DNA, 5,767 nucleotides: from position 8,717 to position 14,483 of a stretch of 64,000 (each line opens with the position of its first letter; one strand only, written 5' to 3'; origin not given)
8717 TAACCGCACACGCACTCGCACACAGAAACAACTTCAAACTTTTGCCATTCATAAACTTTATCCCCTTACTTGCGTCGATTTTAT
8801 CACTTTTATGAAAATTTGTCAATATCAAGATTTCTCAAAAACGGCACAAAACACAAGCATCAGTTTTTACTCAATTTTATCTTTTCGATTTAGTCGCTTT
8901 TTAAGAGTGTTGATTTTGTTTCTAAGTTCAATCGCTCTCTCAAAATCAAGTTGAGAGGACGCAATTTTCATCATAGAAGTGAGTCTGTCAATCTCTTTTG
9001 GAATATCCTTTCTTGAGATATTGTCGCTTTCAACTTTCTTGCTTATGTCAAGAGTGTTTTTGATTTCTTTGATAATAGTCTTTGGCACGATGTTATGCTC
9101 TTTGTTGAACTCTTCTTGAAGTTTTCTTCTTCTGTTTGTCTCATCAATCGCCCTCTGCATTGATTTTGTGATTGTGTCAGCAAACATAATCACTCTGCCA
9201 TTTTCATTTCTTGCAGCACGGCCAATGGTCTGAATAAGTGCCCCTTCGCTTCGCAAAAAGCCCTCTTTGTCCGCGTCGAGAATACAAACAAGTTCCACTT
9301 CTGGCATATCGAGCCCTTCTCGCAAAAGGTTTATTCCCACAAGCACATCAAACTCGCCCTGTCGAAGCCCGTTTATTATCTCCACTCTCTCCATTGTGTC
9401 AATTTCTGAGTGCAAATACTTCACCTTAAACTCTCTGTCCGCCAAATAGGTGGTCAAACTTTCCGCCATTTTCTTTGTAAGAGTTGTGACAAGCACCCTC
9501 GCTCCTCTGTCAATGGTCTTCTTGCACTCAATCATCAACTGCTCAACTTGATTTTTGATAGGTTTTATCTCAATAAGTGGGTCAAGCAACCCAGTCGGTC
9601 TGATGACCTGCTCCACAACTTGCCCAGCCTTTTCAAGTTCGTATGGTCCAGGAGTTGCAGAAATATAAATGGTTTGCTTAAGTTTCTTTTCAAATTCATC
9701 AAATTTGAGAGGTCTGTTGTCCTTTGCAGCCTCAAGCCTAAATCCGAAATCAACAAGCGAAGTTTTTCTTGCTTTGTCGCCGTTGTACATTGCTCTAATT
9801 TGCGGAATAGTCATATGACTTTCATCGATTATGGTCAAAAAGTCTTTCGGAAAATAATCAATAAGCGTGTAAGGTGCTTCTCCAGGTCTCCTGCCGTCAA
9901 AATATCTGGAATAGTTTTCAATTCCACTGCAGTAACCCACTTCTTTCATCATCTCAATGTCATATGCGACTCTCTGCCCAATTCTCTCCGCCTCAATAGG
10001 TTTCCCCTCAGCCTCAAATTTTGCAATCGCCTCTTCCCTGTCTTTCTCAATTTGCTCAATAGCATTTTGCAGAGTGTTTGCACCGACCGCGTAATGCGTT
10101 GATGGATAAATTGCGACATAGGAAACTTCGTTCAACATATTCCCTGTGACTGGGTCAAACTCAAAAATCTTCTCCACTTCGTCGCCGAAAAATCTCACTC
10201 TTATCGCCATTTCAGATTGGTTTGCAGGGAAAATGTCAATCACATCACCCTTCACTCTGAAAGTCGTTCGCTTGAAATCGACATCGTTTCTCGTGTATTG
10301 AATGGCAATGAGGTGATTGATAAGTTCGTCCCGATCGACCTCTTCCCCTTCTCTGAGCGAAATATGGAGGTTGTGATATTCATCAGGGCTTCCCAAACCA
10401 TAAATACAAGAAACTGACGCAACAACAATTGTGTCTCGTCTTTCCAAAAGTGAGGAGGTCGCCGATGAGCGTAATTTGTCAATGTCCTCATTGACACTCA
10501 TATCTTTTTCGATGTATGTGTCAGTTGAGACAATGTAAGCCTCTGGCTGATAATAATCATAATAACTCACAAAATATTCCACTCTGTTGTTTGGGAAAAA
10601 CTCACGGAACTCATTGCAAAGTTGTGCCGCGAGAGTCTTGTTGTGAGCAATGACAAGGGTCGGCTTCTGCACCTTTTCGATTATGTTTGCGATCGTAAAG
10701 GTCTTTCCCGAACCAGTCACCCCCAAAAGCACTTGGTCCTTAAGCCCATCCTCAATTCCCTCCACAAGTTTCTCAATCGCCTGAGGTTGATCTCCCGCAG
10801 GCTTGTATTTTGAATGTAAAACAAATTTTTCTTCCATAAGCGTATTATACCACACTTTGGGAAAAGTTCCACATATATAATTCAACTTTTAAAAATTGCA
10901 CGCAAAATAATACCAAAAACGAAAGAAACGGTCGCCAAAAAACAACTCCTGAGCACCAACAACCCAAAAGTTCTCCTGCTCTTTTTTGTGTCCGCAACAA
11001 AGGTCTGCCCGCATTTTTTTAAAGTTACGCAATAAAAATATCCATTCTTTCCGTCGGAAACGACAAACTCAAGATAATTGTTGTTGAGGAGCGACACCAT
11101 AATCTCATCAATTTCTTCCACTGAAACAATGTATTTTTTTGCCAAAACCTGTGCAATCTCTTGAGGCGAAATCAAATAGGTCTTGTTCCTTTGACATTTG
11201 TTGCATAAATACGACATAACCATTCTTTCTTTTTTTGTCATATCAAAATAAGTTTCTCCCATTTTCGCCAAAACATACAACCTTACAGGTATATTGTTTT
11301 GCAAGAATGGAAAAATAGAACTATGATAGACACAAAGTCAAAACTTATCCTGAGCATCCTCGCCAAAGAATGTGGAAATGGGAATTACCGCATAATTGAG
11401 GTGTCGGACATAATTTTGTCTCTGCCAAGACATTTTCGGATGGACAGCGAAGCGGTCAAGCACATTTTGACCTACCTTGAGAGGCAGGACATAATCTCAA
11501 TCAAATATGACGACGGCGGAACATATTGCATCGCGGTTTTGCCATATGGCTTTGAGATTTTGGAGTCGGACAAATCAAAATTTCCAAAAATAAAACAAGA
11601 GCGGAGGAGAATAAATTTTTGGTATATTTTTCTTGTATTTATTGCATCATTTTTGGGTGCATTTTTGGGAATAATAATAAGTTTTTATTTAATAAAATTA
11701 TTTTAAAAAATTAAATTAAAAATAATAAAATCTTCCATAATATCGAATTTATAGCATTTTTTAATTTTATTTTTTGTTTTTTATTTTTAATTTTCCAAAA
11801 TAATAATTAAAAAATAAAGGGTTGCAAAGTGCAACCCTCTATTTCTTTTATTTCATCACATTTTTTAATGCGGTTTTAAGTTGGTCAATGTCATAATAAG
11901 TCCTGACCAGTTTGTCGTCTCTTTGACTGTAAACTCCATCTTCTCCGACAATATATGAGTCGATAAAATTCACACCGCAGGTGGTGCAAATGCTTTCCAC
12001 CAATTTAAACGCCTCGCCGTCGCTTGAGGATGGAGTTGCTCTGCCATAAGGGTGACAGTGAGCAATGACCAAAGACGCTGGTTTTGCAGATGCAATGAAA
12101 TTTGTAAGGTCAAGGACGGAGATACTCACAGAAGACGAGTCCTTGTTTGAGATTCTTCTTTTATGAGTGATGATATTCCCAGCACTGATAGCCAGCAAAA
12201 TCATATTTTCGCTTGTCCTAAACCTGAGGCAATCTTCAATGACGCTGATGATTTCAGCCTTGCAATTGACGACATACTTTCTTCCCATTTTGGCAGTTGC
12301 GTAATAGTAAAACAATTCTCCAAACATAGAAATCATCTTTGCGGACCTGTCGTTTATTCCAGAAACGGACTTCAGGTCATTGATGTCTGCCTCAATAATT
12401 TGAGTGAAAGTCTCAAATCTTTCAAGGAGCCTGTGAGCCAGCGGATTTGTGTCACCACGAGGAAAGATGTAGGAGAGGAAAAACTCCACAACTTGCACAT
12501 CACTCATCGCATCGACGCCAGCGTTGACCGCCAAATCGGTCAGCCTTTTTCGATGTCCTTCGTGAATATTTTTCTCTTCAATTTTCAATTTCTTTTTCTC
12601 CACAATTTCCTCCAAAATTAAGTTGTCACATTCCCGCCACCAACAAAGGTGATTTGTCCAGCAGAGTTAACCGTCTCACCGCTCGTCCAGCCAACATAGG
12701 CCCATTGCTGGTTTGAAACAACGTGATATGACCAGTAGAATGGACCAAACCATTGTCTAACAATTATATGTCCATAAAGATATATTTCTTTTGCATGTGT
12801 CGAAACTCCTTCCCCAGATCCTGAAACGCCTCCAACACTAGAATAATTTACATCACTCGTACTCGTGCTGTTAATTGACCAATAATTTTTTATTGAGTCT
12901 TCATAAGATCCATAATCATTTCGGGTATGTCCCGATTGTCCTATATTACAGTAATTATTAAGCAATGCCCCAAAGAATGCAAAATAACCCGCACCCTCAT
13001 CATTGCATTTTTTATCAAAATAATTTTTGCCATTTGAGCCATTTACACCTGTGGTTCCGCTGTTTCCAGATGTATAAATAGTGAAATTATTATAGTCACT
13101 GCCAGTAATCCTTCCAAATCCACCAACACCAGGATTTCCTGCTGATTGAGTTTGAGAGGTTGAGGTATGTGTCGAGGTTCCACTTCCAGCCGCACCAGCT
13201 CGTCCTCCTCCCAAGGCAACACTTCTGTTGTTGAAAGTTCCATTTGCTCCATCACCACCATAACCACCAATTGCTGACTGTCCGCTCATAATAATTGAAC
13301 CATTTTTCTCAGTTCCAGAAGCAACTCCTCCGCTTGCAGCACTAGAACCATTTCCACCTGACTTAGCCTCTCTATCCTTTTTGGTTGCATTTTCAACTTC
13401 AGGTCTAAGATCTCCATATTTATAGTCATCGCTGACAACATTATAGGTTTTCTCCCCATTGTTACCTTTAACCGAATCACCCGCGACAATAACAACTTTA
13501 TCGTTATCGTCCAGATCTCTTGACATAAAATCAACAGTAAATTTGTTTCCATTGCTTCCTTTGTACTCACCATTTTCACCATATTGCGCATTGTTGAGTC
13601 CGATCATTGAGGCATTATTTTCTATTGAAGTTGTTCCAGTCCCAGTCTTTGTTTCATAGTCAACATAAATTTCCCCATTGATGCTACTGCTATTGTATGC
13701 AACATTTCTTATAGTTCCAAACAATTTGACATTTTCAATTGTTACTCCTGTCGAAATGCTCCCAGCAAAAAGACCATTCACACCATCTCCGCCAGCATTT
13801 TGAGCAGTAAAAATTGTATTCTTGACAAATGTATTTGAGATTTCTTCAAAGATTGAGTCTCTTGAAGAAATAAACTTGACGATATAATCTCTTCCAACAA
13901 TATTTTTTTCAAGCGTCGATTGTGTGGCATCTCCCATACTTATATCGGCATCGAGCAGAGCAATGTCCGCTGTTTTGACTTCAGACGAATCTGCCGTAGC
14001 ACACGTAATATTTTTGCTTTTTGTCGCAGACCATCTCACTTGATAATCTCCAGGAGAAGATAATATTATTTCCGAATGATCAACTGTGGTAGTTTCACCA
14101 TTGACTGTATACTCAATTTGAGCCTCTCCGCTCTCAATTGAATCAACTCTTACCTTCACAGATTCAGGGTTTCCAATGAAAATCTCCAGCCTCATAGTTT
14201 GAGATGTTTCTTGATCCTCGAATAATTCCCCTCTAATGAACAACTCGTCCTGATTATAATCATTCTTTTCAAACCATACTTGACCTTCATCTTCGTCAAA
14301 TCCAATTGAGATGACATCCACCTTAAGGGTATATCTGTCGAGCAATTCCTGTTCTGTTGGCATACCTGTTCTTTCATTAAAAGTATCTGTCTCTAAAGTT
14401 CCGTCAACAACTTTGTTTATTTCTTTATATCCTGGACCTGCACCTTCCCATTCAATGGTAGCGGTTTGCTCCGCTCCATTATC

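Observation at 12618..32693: One 20.1-kb gene encodes a 6,691-aa lipid-anchored surface protein made of Ig-like modules and repeated GLUG-type beta-helix blocks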

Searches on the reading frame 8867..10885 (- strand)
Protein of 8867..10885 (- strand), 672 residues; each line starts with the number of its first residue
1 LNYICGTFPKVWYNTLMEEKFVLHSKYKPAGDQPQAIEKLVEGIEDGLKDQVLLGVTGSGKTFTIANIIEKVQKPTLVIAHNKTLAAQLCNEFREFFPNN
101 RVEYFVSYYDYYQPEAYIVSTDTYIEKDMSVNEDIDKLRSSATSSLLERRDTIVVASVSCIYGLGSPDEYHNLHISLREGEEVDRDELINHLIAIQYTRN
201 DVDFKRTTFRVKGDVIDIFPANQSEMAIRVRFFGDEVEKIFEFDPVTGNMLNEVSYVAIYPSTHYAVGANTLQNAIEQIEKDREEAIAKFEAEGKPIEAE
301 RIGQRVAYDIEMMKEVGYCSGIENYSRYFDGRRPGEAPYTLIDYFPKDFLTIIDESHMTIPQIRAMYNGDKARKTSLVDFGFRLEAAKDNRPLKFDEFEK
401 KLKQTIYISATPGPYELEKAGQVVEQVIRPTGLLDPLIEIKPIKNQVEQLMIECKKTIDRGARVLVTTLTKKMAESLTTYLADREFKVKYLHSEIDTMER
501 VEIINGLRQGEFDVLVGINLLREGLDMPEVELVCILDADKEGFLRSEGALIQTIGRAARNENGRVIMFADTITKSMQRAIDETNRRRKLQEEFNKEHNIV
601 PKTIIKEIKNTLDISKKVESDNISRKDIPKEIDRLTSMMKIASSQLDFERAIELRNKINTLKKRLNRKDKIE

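Call 14: search_protein_families(library=pfam, proteins=[window:8867-10885:-], max_evalue=0.001)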
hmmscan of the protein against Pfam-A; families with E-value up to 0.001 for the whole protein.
window:8867-10885:- (672 aa): 6 families
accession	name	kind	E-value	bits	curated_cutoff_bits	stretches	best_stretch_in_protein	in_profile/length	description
PF17757.6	UvrB_inter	-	1e-34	118.9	22.9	1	175-265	1-91/91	UvrB interaction domain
PF12344.14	UvrB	-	2.8e-23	81.9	27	1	567-609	1-43/43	Ultra-violet resistance protein B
PF00271.37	Helicase_C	-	4.7e-20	72.3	23.5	1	454-560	10-109/110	Helicase conserved C-terminal domain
PF04851.21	ResIII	-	5.6e-14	52.8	22.5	1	28-108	3-90/164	Type III restriction enzyme, res subunit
PF02151.25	UVR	-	2.2e-08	34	21.5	1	630-663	2-35/36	UvrB/uvrC motif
PF00270.35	DEAD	-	1.8e-07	31.5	26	1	33-103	4-77/167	DEAD/DEAH box helicase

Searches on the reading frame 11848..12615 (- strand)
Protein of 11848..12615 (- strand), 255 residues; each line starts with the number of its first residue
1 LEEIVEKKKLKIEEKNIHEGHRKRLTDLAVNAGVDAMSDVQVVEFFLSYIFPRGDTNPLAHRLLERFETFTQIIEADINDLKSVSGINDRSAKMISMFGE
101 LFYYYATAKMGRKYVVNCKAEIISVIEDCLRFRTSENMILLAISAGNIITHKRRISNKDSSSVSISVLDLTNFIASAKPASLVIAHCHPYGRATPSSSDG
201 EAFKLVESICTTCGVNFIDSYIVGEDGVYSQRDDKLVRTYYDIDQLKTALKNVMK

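Call 14: search_protein_families(library=pfam, proteins=[window:11848-12615:-], max_evalue=0.001)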
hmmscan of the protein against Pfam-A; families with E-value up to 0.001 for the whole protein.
window:11848-12615:- (255 aa): 3 families
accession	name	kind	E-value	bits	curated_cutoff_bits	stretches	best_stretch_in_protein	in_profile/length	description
PF04002.20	RadC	-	5.1e-15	55.9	22.1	1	118-234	3-119/121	RadC-like JAB domain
PF12826.13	HHH_2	-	2e-05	25.1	27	1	59-98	15-54/64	Helix-hairpin-helix motif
PF14520.12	HHH_5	-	8.6e-05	23.4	27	1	59-95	14-51/57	Helix-hairpin-helix domain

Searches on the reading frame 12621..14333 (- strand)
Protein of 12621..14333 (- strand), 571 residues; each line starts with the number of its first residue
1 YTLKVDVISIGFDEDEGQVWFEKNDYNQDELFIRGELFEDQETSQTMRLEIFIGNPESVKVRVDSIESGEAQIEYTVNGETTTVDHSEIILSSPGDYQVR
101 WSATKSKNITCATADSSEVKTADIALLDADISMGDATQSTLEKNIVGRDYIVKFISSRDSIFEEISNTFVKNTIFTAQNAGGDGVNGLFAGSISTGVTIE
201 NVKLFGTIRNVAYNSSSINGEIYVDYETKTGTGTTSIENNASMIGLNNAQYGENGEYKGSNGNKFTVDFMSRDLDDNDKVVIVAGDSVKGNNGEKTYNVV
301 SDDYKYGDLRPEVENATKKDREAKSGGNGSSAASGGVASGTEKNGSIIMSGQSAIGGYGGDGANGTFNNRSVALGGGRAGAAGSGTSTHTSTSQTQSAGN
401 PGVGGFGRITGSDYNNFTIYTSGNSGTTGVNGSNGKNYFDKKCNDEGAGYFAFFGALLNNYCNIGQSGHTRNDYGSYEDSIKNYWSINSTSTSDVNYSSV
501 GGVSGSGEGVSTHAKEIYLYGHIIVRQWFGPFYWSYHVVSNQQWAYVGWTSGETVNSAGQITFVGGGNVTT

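Call 8: search_protein_families(library=pfam, proteins=[window:12621-14333:-], max_evalue=10)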
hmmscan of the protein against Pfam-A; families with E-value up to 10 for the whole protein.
window:12621-14333:- (571 aa): 1 family
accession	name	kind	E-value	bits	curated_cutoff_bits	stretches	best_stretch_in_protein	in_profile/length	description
PF01965.30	DJ-1_PfpI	-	0.22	11.7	26.6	1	247-297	36-84/165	DJ-1/PfpI family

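Call 9: search_protein_families(library=ncbifam, proteins=[window:12621-14333:-], max_evalue=10)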
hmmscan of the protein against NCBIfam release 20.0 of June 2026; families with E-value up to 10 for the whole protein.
window:12621-14333:- (571 aa): 0 families

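Call 102: search_protein_families(library=phrogs, proteins=[window:12621-14333:-], max_evalue=0.1)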
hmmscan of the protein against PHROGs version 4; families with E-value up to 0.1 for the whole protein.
window:12621-14333:- (571 aa): 0 families
